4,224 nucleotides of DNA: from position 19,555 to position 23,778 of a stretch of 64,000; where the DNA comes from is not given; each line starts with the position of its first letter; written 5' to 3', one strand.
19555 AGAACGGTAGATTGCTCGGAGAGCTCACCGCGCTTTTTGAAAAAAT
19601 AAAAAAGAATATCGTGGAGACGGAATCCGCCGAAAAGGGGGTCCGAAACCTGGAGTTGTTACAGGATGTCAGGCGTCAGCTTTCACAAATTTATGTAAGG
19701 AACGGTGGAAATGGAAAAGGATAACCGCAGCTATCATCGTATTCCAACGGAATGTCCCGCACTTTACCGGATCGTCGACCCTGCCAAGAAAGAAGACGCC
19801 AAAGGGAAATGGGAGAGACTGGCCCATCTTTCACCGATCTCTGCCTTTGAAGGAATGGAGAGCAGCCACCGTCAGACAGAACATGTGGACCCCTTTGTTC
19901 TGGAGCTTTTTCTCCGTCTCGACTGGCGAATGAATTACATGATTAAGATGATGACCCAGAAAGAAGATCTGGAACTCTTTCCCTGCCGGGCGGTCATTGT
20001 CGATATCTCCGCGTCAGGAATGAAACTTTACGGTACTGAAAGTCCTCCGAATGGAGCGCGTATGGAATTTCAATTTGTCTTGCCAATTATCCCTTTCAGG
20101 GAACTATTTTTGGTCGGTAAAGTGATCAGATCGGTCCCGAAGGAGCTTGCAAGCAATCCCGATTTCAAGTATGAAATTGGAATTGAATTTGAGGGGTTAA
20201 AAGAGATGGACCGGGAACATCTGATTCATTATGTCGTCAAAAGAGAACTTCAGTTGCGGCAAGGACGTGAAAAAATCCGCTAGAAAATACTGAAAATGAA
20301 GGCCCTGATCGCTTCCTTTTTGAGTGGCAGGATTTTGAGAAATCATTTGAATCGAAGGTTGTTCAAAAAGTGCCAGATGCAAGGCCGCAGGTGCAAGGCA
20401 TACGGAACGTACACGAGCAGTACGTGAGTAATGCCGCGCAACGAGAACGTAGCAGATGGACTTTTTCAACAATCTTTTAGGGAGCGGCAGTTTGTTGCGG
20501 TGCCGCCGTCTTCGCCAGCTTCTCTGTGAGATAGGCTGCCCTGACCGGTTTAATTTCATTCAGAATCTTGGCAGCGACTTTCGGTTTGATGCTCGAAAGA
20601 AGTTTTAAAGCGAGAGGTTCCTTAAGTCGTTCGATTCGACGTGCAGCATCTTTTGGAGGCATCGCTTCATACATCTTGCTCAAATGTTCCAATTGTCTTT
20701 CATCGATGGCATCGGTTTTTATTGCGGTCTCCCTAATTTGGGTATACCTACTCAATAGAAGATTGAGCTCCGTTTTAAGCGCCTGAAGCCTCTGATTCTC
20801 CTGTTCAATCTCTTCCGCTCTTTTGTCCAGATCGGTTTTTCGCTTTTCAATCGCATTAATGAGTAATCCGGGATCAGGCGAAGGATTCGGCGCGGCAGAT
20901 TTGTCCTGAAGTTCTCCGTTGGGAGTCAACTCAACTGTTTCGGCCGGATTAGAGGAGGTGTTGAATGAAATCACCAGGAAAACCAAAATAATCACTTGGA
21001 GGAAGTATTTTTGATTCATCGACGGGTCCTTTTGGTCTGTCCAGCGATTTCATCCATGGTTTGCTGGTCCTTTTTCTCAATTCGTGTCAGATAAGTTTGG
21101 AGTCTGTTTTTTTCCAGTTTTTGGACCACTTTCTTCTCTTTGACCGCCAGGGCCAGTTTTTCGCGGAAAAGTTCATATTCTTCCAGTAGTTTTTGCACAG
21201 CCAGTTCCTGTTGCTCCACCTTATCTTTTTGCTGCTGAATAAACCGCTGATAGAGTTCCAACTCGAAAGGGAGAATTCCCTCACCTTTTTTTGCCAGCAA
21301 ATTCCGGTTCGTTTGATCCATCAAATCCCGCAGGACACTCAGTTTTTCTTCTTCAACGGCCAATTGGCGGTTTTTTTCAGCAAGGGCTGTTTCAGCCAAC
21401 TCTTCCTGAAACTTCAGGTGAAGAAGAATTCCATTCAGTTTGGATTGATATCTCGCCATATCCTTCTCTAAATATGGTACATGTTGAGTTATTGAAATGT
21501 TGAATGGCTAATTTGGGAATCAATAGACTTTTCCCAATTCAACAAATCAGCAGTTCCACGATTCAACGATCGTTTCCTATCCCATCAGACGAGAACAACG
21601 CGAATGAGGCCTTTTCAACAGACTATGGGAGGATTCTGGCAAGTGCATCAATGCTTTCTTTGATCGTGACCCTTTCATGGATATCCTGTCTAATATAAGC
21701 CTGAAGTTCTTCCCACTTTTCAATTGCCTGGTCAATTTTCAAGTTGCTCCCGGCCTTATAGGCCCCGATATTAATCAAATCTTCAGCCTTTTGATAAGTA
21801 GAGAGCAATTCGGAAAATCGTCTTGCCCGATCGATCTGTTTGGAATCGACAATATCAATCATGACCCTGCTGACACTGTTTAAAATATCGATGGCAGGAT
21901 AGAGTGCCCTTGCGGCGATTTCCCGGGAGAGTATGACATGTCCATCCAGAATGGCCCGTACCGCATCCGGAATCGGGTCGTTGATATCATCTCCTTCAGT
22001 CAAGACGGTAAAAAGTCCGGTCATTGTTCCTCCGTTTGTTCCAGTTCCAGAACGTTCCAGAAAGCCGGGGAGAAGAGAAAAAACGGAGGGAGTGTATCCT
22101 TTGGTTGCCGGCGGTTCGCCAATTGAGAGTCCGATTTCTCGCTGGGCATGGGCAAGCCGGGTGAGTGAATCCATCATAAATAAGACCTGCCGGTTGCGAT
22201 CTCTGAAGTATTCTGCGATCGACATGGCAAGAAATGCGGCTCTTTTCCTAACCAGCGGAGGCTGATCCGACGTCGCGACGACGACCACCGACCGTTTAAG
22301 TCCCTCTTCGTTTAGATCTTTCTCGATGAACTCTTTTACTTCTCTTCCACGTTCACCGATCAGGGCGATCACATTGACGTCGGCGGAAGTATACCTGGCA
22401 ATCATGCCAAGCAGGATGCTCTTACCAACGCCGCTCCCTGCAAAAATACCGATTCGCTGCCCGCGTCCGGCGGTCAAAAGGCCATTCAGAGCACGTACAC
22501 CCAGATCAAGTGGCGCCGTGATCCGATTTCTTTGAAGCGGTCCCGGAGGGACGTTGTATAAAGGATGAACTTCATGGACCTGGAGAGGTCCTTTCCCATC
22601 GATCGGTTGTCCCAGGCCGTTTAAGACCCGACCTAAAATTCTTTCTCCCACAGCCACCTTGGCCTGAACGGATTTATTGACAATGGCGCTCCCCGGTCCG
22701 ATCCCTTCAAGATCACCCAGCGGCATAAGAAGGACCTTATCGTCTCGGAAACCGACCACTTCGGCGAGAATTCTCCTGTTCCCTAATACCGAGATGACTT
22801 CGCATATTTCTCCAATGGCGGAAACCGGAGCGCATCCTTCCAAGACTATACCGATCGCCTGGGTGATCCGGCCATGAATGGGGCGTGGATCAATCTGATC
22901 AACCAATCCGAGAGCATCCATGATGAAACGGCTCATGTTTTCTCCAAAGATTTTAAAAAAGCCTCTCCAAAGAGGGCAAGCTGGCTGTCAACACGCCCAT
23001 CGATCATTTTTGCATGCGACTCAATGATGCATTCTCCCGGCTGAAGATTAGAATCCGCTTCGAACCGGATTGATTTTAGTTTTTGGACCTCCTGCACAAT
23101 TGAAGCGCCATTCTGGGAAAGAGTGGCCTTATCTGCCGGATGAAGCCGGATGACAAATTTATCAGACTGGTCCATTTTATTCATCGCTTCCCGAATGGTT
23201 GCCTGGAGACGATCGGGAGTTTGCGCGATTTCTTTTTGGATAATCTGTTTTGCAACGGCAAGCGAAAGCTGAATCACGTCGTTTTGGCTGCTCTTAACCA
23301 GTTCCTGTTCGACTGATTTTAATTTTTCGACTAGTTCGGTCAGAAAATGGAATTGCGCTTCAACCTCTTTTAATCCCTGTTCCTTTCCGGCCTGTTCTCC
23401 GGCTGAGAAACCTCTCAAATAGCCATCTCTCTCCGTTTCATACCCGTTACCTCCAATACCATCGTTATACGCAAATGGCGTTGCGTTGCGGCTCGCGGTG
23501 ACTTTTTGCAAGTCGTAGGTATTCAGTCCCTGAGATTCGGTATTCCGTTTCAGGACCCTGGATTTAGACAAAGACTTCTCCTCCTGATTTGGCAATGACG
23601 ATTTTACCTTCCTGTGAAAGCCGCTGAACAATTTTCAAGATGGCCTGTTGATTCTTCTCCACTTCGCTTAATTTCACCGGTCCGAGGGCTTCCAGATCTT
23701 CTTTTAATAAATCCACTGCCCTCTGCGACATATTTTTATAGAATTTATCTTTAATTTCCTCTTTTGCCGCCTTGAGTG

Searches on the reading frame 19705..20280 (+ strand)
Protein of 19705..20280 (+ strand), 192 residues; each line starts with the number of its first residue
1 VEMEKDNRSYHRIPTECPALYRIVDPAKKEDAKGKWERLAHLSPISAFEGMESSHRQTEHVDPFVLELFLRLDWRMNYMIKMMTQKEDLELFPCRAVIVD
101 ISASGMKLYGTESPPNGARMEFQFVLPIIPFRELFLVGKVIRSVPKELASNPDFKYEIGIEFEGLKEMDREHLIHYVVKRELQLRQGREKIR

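Call 8: search_protein_families(library=pfam, proteins=[window:19705-20280:+], max_evalue=0.001)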
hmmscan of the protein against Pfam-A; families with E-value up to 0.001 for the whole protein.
window:19705-20280:+ (192 aa): 1 family
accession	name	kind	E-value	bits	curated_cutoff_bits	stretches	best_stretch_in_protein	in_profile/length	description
PF07238.19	PilZ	-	2.8e-10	40.9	22.5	1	71-177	3-100/102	PilZ domain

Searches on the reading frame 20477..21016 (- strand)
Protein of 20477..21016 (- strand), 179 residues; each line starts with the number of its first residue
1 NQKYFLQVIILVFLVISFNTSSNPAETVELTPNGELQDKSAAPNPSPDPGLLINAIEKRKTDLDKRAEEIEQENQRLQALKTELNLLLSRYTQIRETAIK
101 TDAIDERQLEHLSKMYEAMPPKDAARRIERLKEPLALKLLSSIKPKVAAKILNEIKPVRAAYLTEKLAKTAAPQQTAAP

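Call 8: search_protein_families(library=pfam, proteins=[window:20477-21016:-], max_evalue=0.001)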
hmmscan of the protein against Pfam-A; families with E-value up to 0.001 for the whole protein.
window:20477-21016:- (179 aa): 1 family
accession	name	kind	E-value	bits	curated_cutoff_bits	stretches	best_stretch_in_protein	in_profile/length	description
PF03448.22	MgtE_N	-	4.4e-05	24.4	25.9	1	107-168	13-74/102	MgtE intracellular N domain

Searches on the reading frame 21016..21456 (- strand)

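Call 8: search_protein_families(library=pfam, proteins=[window:21016-21456:-], max_evalue=0.001)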
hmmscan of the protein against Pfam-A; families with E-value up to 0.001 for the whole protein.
window:21016-21456:- (146 aa): 1 family
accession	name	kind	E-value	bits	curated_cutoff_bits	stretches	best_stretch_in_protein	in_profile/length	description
PF02050.21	FliJ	-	3.6e-16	59.9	28.4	1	20-140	2-121/123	Flagellar FliJ protein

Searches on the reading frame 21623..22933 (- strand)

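Call 8: search_protein_families(library=pfam, proteins=[window:21623-22933:-], max_evalue=0.001)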
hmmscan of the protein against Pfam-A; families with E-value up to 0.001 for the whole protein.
window:21623-22933:- (436 aa): 3 families
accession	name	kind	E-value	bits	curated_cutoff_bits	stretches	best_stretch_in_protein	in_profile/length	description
PF00006.31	ATP-synt_ab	-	1.9e-85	286.3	29.5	1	145-355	1-213/213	ATP synthase alpha/beta family, nucleotide-binding domain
PF18269.6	T3SS_ATPase_C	-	5.4e-25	87.5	22.7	1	362-432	1-71/72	T3SS EscN ATPase C-terminal domain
PF02874.29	ATP-synt_ab_N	-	2.1e-07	31.8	20.9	1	23-85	1-66/69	ATP synthase alpha/beta family, beta-barrel domain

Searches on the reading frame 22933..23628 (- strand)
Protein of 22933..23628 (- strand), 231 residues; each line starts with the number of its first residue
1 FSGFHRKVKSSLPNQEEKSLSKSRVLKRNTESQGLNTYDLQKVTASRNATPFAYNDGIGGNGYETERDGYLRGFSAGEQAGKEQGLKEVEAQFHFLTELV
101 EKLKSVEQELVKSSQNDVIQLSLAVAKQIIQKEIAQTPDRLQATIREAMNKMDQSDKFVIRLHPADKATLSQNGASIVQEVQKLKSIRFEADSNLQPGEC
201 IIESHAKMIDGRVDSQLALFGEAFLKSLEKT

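Call 8: search_protein_families(library=pfam, proteins=[window:22933-23628:-], max_evalue=0.001)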
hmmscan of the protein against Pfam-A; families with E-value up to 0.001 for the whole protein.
window:22933-23628:- (231 aa): 1 family
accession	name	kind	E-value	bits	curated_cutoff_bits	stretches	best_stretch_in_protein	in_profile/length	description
PF02108.21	FliH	-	4e-22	79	24.1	1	96-217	7-125/128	Flagellar assembly protein FliH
